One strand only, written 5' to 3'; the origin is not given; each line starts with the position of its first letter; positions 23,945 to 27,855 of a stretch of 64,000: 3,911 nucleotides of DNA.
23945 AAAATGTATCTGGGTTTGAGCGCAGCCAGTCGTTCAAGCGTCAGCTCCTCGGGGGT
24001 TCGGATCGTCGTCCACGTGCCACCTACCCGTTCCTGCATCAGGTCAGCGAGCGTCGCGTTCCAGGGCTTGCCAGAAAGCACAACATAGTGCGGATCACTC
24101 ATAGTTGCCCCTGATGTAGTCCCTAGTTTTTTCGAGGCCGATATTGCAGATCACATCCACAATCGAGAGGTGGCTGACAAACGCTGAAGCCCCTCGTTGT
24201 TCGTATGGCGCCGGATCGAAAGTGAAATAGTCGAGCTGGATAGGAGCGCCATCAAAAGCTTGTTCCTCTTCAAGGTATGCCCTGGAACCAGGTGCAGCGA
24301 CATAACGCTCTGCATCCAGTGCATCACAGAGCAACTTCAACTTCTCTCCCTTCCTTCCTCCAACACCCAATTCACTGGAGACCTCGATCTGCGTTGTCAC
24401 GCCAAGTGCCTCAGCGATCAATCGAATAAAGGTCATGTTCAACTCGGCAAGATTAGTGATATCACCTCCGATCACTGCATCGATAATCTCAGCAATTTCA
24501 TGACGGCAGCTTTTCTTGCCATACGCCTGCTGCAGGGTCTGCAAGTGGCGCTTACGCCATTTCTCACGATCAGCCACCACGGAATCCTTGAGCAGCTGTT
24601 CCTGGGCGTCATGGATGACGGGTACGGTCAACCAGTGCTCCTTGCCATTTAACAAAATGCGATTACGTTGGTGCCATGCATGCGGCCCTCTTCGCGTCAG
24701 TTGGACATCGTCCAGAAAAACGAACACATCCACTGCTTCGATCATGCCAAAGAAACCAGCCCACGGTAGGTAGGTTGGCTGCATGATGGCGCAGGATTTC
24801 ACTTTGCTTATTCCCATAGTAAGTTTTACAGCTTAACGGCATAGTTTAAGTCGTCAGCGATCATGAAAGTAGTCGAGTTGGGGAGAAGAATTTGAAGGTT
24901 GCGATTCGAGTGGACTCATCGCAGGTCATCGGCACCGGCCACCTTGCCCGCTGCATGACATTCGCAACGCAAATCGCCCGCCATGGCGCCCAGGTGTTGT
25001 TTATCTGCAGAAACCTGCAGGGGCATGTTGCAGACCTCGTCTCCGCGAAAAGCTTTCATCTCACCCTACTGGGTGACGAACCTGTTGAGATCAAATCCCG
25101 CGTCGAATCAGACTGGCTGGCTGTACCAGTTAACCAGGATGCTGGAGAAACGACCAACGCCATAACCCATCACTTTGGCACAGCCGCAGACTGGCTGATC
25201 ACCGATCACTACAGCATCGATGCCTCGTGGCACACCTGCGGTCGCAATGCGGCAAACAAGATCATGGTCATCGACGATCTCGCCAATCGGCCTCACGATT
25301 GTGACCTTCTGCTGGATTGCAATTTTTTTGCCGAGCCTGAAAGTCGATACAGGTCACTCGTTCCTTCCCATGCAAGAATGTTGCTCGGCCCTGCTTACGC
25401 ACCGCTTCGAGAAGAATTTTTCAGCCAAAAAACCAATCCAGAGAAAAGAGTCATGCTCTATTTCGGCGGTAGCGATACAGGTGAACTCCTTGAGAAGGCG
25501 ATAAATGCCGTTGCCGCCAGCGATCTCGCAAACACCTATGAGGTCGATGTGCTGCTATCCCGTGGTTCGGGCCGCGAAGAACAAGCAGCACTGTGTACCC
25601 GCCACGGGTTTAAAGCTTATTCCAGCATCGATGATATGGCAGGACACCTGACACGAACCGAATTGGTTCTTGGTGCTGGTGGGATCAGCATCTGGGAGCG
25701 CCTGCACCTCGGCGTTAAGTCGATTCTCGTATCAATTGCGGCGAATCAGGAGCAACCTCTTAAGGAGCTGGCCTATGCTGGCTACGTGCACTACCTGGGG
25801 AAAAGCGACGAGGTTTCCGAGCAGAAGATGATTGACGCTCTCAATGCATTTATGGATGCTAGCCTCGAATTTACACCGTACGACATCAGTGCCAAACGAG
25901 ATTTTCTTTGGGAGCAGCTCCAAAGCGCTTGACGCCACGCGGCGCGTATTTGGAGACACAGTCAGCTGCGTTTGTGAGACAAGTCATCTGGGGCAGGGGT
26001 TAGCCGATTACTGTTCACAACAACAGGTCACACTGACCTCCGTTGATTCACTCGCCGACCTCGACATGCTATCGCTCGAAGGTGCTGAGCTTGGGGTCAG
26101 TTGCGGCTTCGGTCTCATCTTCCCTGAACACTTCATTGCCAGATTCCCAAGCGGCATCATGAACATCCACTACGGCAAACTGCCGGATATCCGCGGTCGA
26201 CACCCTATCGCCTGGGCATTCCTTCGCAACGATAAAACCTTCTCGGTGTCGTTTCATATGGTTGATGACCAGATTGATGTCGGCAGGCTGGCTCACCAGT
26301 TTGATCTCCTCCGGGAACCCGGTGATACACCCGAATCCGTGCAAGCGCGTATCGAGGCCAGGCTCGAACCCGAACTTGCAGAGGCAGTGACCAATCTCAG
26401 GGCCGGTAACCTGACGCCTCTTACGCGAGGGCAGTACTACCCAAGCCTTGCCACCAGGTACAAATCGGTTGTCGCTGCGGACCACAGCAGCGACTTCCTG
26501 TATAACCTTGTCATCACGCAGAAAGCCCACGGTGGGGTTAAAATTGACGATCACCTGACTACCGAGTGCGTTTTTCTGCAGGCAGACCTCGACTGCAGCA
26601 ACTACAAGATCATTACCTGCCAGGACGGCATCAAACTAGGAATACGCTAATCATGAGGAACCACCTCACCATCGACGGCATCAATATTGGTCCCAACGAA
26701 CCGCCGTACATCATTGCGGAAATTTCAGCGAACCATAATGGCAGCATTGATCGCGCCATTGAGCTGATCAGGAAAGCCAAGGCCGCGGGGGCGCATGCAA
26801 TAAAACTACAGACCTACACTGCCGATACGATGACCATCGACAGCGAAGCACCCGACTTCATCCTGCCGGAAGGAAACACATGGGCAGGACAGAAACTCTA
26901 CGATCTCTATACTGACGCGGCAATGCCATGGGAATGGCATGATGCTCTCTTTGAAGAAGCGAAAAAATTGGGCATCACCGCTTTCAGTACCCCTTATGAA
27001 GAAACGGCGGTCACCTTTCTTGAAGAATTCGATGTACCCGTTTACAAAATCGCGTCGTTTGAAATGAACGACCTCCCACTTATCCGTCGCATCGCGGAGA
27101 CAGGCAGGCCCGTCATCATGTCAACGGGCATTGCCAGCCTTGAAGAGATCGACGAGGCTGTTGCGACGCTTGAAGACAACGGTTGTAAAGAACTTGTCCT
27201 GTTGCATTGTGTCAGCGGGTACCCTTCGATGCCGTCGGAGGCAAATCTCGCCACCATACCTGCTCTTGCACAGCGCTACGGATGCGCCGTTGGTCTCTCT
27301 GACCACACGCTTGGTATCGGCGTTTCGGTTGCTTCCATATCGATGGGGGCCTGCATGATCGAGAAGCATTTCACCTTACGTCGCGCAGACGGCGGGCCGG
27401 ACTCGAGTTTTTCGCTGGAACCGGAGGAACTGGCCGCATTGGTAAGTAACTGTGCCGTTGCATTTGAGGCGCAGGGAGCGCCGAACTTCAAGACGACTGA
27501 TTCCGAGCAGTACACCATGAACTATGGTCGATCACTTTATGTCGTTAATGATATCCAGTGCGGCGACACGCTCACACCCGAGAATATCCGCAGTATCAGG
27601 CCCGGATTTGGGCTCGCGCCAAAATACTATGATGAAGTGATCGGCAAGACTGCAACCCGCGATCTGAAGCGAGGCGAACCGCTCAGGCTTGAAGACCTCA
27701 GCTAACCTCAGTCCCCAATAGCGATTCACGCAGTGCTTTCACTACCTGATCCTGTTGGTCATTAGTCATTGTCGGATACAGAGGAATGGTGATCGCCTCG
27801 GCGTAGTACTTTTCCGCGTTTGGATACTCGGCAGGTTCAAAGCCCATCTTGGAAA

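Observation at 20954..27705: Pseudaminic-acid N-acyl and side-chain remodelling set: PIG-L deacetylase, PhyH dioxygenase, methyltransferase, two different formyltransferase-like proteins and WbqC wrapped around pseG and pseI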

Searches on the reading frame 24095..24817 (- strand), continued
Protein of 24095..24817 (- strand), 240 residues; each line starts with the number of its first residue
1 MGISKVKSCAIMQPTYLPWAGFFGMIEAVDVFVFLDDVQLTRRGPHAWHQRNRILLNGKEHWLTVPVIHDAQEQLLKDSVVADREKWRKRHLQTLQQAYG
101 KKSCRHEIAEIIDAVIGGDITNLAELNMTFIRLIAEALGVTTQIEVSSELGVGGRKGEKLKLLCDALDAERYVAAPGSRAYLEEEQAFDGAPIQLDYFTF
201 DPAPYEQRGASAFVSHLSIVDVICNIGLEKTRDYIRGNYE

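Call 89: search_protein_families(library=pfam, proteins=[P0431, P0450, P0502, P0472, P0427, P0452, P0366], max_evalue=0.001)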
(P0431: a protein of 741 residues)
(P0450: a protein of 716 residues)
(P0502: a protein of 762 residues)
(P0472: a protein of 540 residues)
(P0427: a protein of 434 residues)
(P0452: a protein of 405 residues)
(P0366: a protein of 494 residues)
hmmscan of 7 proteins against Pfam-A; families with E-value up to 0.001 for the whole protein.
P0431 (741 aa): 3 families
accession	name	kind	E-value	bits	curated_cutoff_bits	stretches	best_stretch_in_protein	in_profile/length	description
PF08889.16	WbqC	-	1.5e-68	231.3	21.3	1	2-217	1-216/218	WbqC-like protein family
PF13302.13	Acetyltransf_3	-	3.2e-09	38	25.4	1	581-713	2-137/138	Acetyltransferase (GNAT) domain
PF00583.31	Acetyltransf_1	-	3.8e-06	27.6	20.7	1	613-713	14-116/116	Acetyltransferase (GNAT) family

P0450 (716 aa): 5 families
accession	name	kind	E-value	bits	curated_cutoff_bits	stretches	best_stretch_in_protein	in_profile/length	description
PF08889.16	WbqC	-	6e-72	242.4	21.3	1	487-706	1-215/218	WbqC-like protein family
PF13302.13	Acetyltransf_3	-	1.1e-09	39.6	25.4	1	7-138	4-138/138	Acetyltransferase (GNAT) domain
PF00583.31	Acetyltransf_1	-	2.7e-08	34.5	20.7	1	42-137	19-116/116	Acetyltransferase (GNAT) family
PF04101.22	Glyco_tran_28_C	-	2.1e-07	31.6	22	1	377-456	64-147/166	Glycosyltransferase family 28 C-terminal domain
PF13420.13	Acetyltransf_4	-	6.1e-05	23.5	24.3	1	14-142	8-139/155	Acetyltransferase (GNAT) domain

P0502 (762 aa): 7 families
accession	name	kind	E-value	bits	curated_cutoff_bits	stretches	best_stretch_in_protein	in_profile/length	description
PF08889.16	WbqC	-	2e-65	221.2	21.3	1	10-227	1-216/218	WbqC-like protein family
PF13302.13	Acetyltransf_3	-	6.4e-11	43.5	25.4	1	609-744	2-138/138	Acetyltransferase (GNAT) domain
PF00583.31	Acetyltransf_1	-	1.1e-10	42.2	20.7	1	635-743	14-116/116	Acetyltransferase (GNAT) family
PF13508.13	Acetyltransf_7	-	6.3e-08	33.3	27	1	658-744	2-83/84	Acetyltransferase (GNAT) domain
PF04101.22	Glyco_tran_28_C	-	2.3e-07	31.4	22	1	443-572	2-134/166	Glycosyltransferase family 28 C-terminal domain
PF13673.13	Acetyltransf_10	-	1.5e-05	25.4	23.6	1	650-743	22-107/128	Acetyltransferase (GNAT) domain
PF13420.13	Acetyltransf_4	-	2.3e-05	24.9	24.3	1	612-747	2-138/155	Acetyltransferase (GNAT) domain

P0472 (540 aa): 8 families
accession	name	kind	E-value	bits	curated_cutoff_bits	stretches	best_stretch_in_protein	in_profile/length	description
PF08889.16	WbqC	-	5.1e-70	236.1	21.3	1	7-227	1-215/218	WbqC-like protein family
PF13489.12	Methyltransf_23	-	1e-18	68.1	27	1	309-470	9-163/164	Methyltransferase domain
PF08241.18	Methyltransf_11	-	3.7e-10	40.7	21.2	1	330-419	2-95/95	Methyltransferase domain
PF08242.18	Methyltransf_12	-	6.4e-06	27.2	30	1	330-417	2-98/98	Methyltransferase domain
PF07021.18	MetW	-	7.9e-06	26.1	21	1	324-406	13-98/193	Methionine biosynthesis protein MetW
PF13649.12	Methyltransf_25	-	1.5e-05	26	27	1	330-415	3-97/97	Methyltransferase domain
PF13847.12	Methyltransf_31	-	0.00011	22.3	27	1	325-453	4-133/145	Methyltransferase domain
PF08003.17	Methyltransf_9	-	0.00045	19.7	23.8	0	307-420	102-218/315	Protein of unknown function (DUF1698)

P0427 (434 aa): 2 families
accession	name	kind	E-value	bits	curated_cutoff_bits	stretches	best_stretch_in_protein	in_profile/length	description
PF08889.16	WbqC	-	2.2e-65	221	21.3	1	2-223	1-214/218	WbqC-like protein family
PF00551.24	Formyl_trans_N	-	3.6e-15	56.6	26.1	1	285-372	79-166/181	Formyl transferase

P0452 (405 aa): 3 families
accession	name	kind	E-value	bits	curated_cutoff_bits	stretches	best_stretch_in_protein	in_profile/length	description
PF08889.16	WbqC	-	3.5e-55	187.7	21.3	1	6-219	1-212/218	WbqC-like protein family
PF13302.13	Acetyltransf_3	-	4.9e-10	40.7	25.4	1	256-390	4-138/138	Acetyltransferase (GNAT) domain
PF13420.13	Acetyltransf_4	-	2.1e-05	25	24.3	1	257-395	2-140/155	Acetyltransferase (GNAT) domain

P0366 (494 aa): 1 family
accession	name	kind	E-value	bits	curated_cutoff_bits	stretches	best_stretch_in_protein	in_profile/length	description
PF08889.16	WbqC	-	1.1e-138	460.6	21.3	2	271-484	1-217/218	WbqC-like protein family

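Call 94: search_solved_structures(query=A2, max_evalue=10)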
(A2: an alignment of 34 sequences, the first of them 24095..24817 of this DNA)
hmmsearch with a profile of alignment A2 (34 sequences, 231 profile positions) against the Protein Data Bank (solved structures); distinct sequences matched with E-value up to 10: 5.
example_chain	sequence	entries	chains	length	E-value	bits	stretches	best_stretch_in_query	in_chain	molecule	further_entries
5it7_B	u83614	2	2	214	0.4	13.2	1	79-128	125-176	40S ribosomal protein S1 | Ribosomal protein eS1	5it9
8cok_A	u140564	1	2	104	0.41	13.2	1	54-121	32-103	Inhibitor of growth protein 3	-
6woo_BB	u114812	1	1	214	0.43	13.1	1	79-128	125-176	eS1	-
4uer_4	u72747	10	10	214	0.52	12.9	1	79-128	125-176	ES1 | 40S ribosomal protein S1-A | Small ribosomal subunit protein eS1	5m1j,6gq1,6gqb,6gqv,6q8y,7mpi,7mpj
5i4l_S1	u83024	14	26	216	0.53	12.8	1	79-128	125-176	40S ribosomal protein S1-A | Small ribosomal subunit protein eS1A | RPS1A isoform 1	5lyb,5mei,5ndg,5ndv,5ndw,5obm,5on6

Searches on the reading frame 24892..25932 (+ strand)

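Call 4: search_protein_families(library=pfam, proteins=[window:24892-25932:+], max_evalue=0.01)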
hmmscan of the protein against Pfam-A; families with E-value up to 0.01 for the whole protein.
window:24892-25932:+ (346 aa): 1 family
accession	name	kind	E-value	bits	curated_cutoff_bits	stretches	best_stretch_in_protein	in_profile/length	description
PF04101.22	Glyco_tran_28_C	-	2.3e-06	28.2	22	1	190-323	4-143/166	Glycosyltransferase family 28 C-terminal domain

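Call 5: search_protein_families(library=ncbifam, proteins=[window:24892-25932:+], max_evalue=0.01)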
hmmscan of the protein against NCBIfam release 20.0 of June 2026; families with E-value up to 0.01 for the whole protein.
window:24892-25932:+ (346 aa): 2 families
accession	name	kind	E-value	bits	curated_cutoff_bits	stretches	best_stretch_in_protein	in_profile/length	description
TIGR03590.1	PseG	equivalog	8.1e-70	235.6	153.55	1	1-288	1-275/280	UDP-2,4-diacetamido-2,4,6-trideoxy-beta-L-altropyranose hydrolase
TIGR01133.1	murG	equivalog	0.00032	19.8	250.25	1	178-321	176-324/353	undecaprenyldiphospho-muramoylpentapeptide beta-N-acetylglucosaminyltransferase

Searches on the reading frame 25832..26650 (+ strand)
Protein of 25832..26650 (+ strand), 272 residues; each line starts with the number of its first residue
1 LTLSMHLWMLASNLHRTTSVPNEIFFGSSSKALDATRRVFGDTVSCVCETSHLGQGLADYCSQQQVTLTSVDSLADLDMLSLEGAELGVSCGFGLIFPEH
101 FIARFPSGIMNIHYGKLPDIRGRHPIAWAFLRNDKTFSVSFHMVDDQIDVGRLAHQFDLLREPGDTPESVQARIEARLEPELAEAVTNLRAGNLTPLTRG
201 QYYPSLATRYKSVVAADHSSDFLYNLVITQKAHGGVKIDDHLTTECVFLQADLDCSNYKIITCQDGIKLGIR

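Call 4: search_protein_families(library=pfam, proteins=[window:25832-26650:+], max_evalue=0.01)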
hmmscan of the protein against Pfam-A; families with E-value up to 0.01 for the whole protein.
window:25832-26650:+ (272 aa): 2 families
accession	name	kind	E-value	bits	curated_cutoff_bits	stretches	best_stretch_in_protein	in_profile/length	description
PF00551.24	Formyl_trans_N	-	7.3e-16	58.9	26.1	1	75-176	70-171/181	Formyl transferase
PF13559.11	DUF4129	-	0.0081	16.6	24.8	0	152-189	8-42/69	Domain of unknown function (DUF4129)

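Call 5: search_protein_families(library=ncbifam, proteins=[window:25832-26650:+], max_evalue=0.01)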
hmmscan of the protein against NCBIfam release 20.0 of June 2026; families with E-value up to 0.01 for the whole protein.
window:25832-26650:+ (272 aa): 7 families
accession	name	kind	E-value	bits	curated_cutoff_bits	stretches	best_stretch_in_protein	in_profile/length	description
TIGR00460.1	fmt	equivalog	1.5e-16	60.4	201.5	1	60-209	61-204/315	methionyl-tRNA formyltransferase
TIGR00639.1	PurN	equivalog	2.4e-11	43.5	150.1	1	80-189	75-184/192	phosphoribosylglycinamide formyltransferase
NF005414.0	PRK06988.1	equivalog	2.9e-09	36.3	316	1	98-203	91-200/311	formyltransferase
NF005998.1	PRK08125.1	equivalog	2.1e-07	29.7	777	1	99-206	90-197/649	bifunctional UDP-4-amino-4-deoxy-L-arabinose formyltransferase/UDP-glucuronic acid oxidase ArnA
TIGR00655.1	PurU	equivalog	3.8e-06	26.7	285.95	1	77-156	153-232/280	formyltetrahydrofolate deformylase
NF005755.0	PRK07579.1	equivalog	6e-06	26.2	238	1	83-202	64-183/245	dTDP-4-amino-4,6-dideoxyglucose formyltransferase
NF004684.0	PRK06027.1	subfamily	5.9e-05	22.9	223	1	89-156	170-237/286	formyltetrahydrofolate deformylase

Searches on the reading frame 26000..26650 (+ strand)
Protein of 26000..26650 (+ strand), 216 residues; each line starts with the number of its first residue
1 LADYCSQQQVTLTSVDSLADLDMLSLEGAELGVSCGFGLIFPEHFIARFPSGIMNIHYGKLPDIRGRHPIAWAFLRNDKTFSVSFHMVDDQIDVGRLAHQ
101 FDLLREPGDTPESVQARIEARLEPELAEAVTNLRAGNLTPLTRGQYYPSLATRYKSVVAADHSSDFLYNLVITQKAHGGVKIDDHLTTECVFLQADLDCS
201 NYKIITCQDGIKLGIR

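Call 39: search_solved_structures(query=window:26000-26650:+, max_evalue=0.001, show_alignments=3)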
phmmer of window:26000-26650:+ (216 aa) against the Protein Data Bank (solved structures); distinct sequences matched with E-value up to 0.001: 51.
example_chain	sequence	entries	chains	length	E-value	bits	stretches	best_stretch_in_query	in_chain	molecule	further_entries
6ci2_A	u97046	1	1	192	9.3e-09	38.6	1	13-154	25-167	formyltransferase PseJ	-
6ci4_A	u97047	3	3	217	1.3e-08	38.1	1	13-154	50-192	formyltransferase PseJ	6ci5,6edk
5vyr_A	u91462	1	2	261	3.5e-08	36.8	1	31-137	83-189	Gdp-mannose 4,6-dehydratase / gdp-4-amino-4,6-dideoxy-d-mannose formyltransferase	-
5vys_A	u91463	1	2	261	3.5e-08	36.8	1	31-137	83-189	Gdp-mannose 4,6-dehydratase / gdp-4-amino-4,6-dideoxy-d-mannose formyltransferase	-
6mfx_A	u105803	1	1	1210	4.3e-08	36.5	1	26-111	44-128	Linear gramicidin synthase subunit A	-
6mfw_A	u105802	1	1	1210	4.6e-08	36.4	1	27-111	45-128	Linear gramicidin synthase subunit A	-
3w7b_A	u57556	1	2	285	4.6e-08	36.3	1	21-105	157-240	Formyltetrahydrofolate deformylase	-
5vyt_A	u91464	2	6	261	4.8e-08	36.3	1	31-137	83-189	Gdp-mannose 4,6-dehydratase / gdp-4-amino-4,6-dideoxy-d-mannose formyltransferase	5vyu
6mfy_A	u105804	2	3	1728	1.2e-07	35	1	27-111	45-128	Linear gramicidin synthase subunit A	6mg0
5jnf_C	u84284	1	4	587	1.2e-07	35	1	26-113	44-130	Linear gramicidin synthase subunit A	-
6mfz_A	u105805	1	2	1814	1.3e-07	34.9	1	27-111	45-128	Linear gramicidin synthase subunit A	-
9be3_A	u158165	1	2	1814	1.3e-07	34.9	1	27-111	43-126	Linear gramicidin synthase subunit A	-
9be4_A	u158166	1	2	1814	1.3e-07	34.9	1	27-111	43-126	Linear gramicidin synthase subunit A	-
9meh_A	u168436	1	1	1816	1.3e-07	34.9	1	27-111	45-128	Linear gramicidin synthase subunit A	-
5es6_A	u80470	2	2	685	1.8e-07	34.4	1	26-112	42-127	Linear gramicidin synthase subunit A | Linear gramicidin synthetase subunit A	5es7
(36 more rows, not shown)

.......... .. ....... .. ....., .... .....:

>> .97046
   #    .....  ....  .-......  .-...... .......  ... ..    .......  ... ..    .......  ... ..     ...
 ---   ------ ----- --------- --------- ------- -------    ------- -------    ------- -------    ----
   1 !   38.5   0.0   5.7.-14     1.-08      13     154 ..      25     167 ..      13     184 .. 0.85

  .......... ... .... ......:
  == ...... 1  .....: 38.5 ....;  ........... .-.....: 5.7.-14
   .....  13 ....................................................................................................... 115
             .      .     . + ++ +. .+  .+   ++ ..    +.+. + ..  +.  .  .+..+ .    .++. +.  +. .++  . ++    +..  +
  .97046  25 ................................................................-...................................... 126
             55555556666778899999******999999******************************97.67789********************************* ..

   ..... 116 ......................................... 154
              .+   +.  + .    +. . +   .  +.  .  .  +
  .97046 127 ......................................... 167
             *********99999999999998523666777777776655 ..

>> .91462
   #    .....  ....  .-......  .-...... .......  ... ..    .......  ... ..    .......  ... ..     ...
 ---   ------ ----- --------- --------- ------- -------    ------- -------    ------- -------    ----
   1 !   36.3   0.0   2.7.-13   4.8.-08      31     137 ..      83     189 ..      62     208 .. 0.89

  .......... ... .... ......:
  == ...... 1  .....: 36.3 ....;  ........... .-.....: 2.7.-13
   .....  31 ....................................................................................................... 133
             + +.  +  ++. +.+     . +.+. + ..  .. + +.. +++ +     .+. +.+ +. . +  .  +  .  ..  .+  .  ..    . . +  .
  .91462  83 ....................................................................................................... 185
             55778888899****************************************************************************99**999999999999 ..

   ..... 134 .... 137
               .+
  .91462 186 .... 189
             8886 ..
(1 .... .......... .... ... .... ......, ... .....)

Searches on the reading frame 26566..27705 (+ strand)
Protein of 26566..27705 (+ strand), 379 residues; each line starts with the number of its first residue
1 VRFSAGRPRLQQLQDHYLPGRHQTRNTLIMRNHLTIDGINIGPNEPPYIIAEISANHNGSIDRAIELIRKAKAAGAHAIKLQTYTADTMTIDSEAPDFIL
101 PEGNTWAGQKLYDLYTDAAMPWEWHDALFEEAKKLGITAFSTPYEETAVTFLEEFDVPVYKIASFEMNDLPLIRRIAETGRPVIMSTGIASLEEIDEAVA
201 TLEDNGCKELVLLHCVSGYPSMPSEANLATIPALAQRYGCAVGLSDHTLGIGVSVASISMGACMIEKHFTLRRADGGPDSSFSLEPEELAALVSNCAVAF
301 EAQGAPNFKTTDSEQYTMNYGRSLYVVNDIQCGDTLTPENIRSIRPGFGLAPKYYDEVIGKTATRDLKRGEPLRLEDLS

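Call 4: search_protein_families(library=pfam, proteins=[window:26566-27705:+], max_evalue=0.01)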
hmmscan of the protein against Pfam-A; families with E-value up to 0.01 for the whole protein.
window:26566-27705:+ (379 aa): 2 families
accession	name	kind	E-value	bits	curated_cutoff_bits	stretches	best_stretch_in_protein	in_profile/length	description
PF03102.20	NeuB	-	1.8e-86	290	22.1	1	67-305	1-238/241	NeuB family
PF08666.17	SAF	-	7e-15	55.8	21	1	322-378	2-62/63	SAF domain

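Call 5: search_protein_families(library=ncbifam, proteins=[window:26566-27705:+], max_evalue=0.01)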
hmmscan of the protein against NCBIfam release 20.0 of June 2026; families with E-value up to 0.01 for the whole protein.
window:26566-27705:+ (379 aa): 3 families
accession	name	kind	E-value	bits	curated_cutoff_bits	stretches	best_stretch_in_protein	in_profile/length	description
TIGR03586.1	PseI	equivalog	2e-147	490.6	340.25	1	46-373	1-327/327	pseudaminic acid synthase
TIGR03569.1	NeuB_NnaB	equivalog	6.1e-91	304.9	399.65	1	48-372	2-328/329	N-acetylneuraminate synthase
NF006421.0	PRK08673.1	subfamily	0.0097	15.2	335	0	147-299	169-329/338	3-deoxy-7-phosphoheptulonate synthase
